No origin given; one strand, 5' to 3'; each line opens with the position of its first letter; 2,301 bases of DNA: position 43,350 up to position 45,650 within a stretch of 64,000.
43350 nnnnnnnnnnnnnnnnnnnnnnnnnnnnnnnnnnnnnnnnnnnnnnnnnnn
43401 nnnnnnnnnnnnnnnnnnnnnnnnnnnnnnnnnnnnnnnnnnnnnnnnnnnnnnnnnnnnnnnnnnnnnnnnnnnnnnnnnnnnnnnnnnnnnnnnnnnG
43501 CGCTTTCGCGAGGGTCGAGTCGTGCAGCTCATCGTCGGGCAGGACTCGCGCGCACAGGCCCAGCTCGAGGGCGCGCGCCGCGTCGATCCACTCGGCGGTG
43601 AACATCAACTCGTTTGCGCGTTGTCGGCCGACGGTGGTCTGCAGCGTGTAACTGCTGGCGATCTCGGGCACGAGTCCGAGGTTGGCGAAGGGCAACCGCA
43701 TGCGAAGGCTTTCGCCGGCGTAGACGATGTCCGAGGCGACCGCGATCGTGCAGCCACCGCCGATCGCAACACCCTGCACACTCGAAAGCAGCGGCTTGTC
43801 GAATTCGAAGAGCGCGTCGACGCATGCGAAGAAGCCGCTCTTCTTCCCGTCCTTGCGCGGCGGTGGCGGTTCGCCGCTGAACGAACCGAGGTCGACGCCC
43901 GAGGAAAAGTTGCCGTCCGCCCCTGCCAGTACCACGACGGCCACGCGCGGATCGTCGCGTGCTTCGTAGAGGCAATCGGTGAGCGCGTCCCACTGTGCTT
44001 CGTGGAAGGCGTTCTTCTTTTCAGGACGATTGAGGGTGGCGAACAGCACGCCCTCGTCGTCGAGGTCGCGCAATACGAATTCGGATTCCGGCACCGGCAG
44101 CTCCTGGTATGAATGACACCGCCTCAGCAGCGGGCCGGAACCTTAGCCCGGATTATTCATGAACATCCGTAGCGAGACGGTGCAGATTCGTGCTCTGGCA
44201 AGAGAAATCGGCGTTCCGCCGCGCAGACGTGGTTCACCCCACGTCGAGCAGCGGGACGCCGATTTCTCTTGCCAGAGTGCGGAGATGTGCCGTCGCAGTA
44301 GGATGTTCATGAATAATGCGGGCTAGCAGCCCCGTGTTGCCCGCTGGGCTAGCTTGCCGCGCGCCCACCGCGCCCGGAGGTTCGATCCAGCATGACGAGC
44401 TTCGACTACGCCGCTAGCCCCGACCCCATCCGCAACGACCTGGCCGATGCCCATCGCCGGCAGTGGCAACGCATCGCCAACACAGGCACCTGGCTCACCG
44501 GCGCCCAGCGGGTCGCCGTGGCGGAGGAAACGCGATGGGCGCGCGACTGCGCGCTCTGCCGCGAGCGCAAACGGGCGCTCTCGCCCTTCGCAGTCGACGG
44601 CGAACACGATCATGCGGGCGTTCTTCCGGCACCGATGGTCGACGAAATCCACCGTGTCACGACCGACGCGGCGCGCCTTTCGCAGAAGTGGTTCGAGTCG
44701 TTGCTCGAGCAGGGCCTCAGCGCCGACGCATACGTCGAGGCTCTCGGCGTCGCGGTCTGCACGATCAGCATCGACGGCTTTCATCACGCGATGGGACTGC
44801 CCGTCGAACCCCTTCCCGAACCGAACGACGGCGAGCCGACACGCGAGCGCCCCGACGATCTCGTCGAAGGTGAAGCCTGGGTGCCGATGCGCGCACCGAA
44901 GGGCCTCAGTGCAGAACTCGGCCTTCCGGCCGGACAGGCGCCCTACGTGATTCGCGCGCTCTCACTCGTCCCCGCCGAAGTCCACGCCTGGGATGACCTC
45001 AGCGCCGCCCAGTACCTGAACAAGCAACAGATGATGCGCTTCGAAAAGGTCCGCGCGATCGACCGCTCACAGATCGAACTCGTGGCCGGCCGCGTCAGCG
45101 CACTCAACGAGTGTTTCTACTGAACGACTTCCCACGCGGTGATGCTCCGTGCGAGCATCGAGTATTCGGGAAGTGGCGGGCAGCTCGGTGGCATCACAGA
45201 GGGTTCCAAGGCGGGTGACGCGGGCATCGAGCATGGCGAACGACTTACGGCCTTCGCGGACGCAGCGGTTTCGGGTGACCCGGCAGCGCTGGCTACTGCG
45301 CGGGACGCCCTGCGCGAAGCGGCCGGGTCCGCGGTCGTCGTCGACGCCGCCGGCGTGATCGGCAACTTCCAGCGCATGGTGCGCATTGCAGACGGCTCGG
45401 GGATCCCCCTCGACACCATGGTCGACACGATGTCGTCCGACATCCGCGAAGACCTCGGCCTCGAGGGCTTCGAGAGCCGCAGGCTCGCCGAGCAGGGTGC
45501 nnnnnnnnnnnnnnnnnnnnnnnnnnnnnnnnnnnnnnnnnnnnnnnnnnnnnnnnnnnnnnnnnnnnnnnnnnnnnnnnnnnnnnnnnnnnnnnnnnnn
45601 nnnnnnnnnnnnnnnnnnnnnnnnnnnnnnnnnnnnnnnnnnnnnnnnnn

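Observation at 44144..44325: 180-nt imperfect inverted repeat directly upstream of the first Sec gene; mismatches are G-U compatible only on the + strand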

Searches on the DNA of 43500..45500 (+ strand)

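Call 5: search_rna_families(source=window, start=43500, end=45500, threshold=evalue, max_evalue=10)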
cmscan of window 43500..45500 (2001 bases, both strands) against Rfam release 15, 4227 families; matches with E-value up to 10: 8.
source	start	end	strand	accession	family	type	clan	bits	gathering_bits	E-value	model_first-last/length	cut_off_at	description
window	44179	44294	+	RF00102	VA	Gene;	-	24.2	62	0.35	1-159/159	no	VA RNA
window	44194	44276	-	RF04203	MIR1144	Gene; miRNA;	-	20.2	90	1.1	48-150/197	no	MIR1144 microRNA precursor family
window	43794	43878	-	RF02335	GlsR2_miR4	Gene; snRNA; snoRNA; CD-box;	-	18.1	100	4.2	1-106/106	no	Giardia snoRNA GlsR2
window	44206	44264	+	RF04104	MIR918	Gene; miRNA;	-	16.6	268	5.9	1-265/265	no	MIR918 microRNA precursor family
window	44492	44525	+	RF01333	CRISPR-DR20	Gene; CRISPR;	-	15.7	42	9.3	1-36/36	no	CRISPR RNA direct repeat element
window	44742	44791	-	RF01139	sR2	Gene; snRNA; snoRNA; CD-box;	-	15.1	42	2.5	1-57/57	no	Small nucleolar RNA sR2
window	44486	44526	+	RF02238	asX4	Gene; sRNA;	-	14.1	100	0.41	161-201/309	no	Xanthomonas sRNA asX4/Xoo4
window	44180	44265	+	RF02145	MEG8_1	Gene; lncRNA;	-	12.2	70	8.1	1-97/97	no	Maternally expressed 8 exon 1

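Call 80: search_dna_similar(query=window:44143-44326:+, collection=plasmids, mode=distant, max_evalue=0.001, max_rows=10)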
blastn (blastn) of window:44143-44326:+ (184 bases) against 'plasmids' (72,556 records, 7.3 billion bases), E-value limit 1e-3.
No match.

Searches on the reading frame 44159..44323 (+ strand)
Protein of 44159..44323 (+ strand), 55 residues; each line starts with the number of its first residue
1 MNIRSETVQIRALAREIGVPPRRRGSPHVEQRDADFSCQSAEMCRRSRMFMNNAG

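Call 32: find_homologous_proteins(query=window:44159-44323:+, max_evalue=10)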
Query window:44159-44323:+ (55 aa): 5 proteins with E <= 10 among 5 candidates.
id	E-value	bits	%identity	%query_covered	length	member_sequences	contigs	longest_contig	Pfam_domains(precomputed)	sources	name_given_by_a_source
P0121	1.2e-20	89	82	100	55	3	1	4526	-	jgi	-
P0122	2.5e-19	85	78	100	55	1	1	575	-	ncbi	-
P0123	9.5e-18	80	75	100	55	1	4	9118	-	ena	-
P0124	2.0e-17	79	75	100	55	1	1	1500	-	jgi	-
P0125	2.7e-16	75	75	95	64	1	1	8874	-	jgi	-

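Call 34: find_encoding_contigs(protein=P0121, flank=3000, max_places=4)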
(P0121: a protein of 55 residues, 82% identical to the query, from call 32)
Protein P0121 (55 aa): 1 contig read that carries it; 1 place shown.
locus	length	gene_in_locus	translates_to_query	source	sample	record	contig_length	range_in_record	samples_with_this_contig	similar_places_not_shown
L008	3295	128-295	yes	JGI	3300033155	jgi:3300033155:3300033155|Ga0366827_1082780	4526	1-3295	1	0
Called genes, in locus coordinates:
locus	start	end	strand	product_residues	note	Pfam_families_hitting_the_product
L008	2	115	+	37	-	?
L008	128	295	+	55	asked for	-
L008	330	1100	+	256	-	PF00702:Hydrolase, PF13419:HAD_2, PF13242:Hydrolase_like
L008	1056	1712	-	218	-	PF18902:DUF5658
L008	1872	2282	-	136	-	PF04379:DUF525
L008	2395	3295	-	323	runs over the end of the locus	PF00534:Glycos_transf_1, PF13692:Glyco_trans_1_4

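Call 35: find_encoding_contigs(protein=P0123, flank=3000, max_places=6)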
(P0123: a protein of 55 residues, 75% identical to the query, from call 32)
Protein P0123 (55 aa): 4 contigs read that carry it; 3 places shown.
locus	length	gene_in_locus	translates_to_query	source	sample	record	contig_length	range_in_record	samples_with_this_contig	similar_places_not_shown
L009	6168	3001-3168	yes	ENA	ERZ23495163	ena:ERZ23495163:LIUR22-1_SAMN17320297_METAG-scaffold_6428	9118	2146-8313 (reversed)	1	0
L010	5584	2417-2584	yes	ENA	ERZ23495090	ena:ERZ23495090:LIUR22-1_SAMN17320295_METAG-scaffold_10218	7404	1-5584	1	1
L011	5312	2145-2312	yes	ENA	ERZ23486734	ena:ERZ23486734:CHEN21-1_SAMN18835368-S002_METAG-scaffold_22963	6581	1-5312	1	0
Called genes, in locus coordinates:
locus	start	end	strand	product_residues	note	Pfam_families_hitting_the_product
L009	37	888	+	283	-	PF00296:Bac_luciferase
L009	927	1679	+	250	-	-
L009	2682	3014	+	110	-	PF04966:OprB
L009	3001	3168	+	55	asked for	-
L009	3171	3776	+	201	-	PF04966:OprB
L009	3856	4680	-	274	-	-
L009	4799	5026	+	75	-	-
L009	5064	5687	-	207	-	-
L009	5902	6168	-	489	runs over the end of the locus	PF00743:FMO-like, PF01266:DAO (faint), PF07992:Pyr_redox_2, PF13434:Lys_Orn_oxgnase (faint), PF13450:NAD_binding_8, PF13738:Pyr_redox_3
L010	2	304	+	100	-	?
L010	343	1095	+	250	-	-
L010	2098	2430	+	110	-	PF04966:OprB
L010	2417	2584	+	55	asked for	-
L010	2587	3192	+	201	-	PF04966:OprB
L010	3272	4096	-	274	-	-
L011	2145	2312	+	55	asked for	-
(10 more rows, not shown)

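Call 36: find_encoding_contigs(protein=P0125, flank=3000, max_places=4)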
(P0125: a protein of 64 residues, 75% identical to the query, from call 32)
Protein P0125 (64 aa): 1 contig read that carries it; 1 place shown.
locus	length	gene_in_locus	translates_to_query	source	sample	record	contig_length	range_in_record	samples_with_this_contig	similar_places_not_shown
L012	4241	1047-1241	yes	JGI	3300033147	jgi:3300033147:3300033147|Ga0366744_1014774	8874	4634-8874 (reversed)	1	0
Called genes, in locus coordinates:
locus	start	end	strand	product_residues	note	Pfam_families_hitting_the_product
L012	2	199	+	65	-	PF00498:FHA, PF16697:Yop-YscD_cpl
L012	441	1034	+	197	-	PF02563:Poly_export, PF22461:SLBB_2, PF10531:SLBB (weak)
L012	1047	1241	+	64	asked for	-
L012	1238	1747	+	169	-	-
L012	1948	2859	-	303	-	PF00586:AIRS, PF02769:AIRS_C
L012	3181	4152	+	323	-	PF00534:Glycos_transf_1, PF13692:Glyco_trans_1_4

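Call 41: find_encoding_contigs(protein=P0124, flank=3000, max_places=4)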
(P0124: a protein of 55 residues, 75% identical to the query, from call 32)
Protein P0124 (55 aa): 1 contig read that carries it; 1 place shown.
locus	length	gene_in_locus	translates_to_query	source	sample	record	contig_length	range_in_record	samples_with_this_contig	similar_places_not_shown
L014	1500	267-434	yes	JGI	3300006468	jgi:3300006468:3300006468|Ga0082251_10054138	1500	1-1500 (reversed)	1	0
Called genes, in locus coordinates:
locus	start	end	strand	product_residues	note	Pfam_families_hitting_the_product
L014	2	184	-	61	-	?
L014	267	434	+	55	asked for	-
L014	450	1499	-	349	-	?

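Call 45: find_encoding_contigs(protein=P0122, flank=3000, max_places=4)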
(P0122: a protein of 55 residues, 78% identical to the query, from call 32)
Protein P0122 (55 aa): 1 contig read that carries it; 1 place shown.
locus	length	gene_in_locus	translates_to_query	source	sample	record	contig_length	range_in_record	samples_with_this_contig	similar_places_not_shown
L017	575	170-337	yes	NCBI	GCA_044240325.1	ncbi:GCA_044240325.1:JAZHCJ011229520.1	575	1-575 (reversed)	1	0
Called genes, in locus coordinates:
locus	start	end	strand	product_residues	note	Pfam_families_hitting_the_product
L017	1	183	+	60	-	?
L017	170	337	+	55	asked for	-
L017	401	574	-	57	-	?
